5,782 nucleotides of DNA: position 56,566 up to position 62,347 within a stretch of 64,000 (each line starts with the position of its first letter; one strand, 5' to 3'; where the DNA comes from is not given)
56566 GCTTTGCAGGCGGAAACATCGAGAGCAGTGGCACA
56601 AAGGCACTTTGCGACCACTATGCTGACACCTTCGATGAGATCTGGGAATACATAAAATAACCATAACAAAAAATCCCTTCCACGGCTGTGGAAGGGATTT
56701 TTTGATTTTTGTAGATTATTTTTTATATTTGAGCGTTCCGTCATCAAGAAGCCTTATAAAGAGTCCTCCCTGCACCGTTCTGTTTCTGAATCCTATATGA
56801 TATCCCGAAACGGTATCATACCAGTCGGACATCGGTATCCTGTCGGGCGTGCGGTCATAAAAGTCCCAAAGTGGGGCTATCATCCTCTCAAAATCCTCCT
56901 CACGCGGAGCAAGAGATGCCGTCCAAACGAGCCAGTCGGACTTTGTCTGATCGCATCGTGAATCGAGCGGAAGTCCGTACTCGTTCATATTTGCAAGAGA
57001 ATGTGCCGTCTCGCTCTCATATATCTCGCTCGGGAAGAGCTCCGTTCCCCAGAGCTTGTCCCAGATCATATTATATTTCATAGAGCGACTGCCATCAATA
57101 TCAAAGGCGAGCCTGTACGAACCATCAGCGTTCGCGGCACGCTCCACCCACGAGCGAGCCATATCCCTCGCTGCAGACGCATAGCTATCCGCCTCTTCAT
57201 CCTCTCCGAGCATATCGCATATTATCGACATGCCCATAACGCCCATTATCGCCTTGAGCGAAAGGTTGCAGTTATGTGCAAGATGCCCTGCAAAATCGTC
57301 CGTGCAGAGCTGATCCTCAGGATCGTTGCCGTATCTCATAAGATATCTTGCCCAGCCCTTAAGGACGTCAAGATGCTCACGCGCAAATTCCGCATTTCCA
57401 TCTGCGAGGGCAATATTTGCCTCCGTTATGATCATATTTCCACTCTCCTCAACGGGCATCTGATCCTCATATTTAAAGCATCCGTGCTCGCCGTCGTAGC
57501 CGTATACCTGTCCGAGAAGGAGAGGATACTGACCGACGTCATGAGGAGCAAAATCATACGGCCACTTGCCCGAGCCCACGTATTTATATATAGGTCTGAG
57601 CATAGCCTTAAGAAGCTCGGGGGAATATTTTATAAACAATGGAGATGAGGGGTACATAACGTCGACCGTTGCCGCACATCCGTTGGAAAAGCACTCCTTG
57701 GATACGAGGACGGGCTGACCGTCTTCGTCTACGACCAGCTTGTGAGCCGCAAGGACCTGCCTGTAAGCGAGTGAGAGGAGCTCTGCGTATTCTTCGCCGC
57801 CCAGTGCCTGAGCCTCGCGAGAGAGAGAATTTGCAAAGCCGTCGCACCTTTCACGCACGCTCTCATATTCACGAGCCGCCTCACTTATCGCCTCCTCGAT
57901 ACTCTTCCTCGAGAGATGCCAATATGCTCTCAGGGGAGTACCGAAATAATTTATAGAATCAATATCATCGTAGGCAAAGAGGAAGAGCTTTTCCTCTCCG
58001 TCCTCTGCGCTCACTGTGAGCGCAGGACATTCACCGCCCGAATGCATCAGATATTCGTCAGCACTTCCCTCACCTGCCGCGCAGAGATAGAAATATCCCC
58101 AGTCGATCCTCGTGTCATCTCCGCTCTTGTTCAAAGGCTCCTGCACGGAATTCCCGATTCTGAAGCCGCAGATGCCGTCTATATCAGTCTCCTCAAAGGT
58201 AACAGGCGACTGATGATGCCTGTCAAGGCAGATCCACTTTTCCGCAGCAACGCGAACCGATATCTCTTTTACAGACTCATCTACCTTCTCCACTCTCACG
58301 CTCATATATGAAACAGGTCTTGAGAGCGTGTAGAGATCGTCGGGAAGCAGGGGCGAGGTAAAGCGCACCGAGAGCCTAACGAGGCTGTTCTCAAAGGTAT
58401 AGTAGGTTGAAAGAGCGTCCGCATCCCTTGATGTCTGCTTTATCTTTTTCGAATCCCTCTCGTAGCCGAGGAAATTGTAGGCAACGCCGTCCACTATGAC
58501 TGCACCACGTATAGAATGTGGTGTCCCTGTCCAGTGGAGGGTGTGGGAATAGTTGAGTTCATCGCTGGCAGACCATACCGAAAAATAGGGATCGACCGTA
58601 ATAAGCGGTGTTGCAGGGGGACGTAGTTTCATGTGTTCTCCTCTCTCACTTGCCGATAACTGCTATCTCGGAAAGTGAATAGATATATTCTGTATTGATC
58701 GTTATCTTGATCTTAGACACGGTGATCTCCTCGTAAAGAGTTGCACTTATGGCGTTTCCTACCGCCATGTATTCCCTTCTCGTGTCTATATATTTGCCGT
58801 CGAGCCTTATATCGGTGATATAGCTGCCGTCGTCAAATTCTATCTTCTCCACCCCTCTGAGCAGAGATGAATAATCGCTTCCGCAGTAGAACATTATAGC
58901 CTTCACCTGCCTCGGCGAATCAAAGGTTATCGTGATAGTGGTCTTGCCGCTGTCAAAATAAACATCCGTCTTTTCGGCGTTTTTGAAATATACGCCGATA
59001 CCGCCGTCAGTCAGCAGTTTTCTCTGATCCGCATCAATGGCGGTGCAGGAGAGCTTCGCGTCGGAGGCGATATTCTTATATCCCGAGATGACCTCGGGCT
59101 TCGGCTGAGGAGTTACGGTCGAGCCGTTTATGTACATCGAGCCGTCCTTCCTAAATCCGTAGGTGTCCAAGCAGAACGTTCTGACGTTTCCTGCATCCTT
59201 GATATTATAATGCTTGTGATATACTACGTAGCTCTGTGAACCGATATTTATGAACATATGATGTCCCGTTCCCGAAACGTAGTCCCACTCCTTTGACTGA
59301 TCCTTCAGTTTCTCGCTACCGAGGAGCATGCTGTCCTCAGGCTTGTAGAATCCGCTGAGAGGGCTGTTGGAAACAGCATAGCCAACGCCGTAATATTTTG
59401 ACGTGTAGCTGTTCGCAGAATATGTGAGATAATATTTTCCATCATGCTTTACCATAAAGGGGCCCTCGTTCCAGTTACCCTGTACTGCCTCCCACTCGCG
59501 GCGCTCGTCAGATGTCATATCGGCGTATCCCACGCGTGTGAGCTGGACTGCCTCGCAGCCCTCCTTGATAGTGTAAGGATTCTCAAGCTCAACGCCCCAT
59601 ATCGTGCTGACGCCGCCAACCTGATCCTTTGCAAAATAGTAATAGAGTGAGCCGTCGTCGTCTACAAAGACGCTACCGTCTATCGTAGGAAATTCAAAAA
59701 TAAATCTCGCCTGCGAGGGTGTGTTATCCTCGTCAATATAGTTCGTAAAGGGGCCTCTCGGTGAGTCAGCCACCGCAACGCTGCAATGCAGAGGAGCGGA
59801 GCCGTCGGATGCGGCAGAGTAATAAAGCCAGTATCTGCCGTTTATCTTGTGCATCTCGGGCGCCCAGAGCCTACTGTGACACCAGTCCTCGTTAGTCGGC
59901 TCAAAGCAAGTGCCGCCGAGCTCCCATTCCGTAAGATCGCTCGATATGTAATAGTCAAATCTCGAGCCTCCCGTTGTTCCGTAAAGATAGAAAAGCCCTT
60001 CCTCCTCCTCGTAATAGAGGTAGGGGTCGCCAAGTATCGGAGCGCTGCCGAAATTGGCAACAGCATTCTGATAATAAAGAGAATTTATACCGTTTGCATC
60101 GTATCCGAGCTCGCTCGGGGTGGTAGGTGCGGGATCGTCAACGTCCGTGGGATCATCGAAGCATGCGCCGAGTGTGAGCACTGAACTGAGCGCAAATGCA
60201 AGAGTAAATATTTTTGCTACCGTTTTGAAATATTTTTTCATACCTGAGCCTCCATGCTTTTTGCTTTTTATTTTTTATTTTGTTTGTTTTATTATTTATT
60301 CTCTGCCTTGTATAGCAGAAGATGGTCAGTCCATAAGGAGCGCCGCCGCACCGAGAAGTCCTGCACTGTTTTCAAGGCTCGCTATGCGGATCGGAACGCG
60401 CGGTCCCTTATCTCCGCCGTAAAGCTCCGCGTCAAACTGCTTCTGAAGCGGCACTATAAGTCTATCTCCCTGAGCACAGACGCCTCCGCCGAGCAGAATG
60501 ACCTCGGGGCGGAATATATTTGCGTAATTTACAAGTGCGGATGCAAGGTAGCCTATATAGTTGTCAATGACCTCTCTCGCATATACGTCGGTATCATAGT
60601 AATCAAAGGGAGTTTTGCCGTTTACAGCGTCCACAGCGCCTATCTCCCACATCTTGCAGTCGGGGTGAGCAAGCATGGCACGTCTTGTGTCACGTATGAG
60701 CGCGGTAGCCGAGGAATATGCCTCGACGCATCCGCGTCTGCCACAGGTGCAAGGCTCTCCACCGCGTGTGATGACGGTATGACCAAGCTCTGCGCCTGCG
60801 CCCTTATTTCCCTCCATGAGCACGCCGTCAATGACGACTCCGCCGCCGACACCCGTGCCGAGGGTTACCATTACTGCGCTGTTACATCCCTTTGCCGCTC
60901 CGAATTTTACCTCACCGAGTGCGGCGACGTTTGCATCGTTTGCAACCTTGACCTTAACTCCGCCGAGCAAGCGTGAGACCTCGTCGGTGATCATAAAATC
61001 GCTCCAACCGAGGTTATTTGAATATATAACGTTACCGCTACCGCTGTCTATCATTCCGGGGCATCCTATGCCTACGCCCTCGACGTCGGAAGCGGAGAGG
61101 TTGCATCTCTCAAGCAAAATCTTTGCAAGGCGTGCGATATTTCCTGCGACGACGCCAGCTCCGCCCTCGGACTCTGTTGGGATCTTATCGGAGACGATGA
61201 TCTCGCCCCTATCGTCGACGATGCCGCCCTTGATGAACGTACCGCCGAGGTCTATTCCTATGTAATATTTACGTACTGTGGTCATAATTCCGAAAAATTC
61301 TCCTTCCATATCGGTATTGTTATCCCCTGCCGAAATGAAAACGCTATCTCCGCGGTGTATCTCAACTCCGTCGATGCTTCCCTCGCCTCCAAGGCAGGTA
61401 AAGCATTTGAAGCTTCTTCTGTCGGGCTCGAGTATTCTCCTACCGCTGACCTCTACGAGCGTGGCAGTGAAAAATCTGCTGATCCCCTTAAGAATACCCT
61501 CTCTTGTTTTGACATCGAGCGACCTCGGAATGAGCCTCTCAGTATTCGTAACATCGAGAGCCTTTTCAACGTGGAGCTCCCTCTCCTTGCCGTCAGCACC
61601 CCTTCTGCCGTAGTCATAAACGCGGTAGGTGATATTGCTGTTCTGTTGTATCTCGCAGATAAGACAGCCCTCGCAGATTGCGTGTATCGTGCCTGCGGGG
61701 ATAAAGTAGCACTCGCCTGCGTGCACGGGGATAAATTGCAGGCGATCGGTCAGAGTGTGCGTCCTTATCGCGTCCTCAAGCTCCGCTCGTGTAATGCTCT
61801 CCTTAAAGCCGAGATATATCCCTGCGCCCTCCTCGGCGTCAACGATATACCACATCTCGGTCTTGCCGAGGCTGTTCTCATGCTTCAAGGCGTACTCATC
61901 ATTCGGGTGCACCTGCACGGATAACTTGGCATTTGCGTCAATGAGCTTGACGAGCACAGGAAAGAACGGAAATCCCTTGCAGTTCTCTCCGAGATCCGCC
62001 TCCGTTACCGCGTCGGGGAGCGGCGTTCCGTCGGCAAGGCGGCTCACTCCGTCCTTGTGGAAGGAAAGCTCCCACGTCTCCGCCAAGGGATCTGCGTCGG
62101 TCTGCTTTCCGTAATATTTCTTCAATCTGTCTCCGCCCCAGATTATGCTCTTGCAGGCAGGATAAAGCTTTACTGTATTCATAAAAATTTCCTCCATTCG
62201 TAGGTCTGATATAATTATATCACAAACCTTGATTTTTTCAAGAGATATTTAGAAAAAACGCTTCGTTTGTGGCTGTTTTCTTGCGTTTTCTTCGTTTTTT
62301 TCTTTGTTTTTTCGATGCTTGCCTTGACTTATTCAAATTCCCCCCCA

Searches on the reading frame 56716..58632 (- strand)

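Call 10: search_protein_families(library=pfam, max_evalue=0.001, proteins=[window:56716-58632:-])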
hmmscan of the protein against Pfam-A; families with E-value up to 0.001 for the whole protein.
window:56716-58632:- (638 aa): 3 families
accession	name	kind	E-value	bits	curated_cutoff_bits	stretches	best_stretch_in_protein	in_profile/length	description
PF16335.10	GtaA_6_Hairpin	-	4.5e-126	421.2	24.9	1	279-628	1-343/343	Glutaminase A six helical-hairpin domain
PF17168.10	DUF5127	-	1.2e-29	104.2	28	2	75-190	2-111/229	Domain of unknown function (DUF5127)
PF16334.10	DUF4964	-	2.6e-18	66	30.7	1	2-59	23-80/88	Domain of unknown function (DUF4964)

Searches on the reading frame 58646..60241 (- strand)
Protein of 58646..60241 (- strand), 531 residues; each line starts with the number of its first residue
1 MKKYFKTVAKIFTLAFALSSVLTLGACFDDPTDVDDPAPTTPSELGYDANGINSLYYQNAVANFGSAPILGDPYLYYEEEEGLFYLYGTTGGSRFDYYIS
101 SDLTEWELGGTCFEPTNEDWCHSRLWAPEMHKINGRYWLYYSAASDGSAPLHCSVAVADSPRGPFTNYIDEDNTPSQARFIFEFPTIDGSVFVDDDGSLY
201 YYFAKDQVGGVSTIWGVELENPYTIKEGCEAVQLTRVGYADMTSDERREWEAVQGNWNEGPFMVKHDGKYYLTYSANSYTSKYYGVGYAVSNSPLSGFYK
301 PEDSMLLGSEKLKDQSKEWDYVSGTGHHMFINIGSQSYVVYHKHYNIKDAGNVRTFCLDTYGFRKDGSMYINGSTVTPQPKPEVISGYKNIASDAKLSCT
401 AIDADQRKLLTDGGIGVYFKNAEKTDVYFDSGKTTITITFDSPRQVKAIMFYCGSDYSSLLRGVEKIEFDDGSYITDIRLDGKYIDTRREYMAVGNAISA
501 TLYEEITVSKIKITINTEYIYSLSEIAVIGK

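Call 46: search_protein_families(library=pfam, max_evalue=0.01, proteins=[window:58646-60241:-])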
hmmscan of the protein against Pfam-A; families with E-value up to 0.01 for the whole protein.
window:58646-60241:- (531 aa): 1 family
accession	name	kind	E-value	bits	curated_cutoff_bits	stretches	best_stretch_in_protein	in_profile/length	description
PF04616.20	Glyco_hydro_43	-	1.3e-45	156.4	32.2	1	72-367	12-286/288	Glycosyl hydrolases family 43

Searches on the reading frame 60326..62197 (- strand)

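Call 46: search_protein_families(library=pfam, max_evalue=0.01, proteins=[window:60326-62197:-])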
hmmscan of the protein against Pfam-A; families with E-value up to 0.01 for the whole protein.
window:60326-62197:- (623 aa): 5 families
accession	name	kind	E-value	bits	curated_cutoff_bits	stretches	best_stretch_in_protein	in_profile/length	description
PF00480.26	ROK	-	3.2e-62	211.1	22.9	1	312-621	1-291/294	ROK family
PF20511.4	PMI_typeI_cat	-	5.3e-08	33.5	22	1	10-104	3-108/143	Phosphomannose isomerase type I, catalytic domain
PF21621.3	MPI_cupin_dom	-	9.2e-06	26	27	1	240-301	8-72/79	Mannose-6-phosphate isomerase, cupin domain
PF01869.26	BcrAD_BadFG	-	8.6e-05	22.6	31.5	1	313-387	1-77/271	BadF/BadG/BcrA/BcrD ATPase family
PF07883.17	Cupin_2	-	0.0053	16.9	27.2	0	156-174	38-56/70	Cupin domain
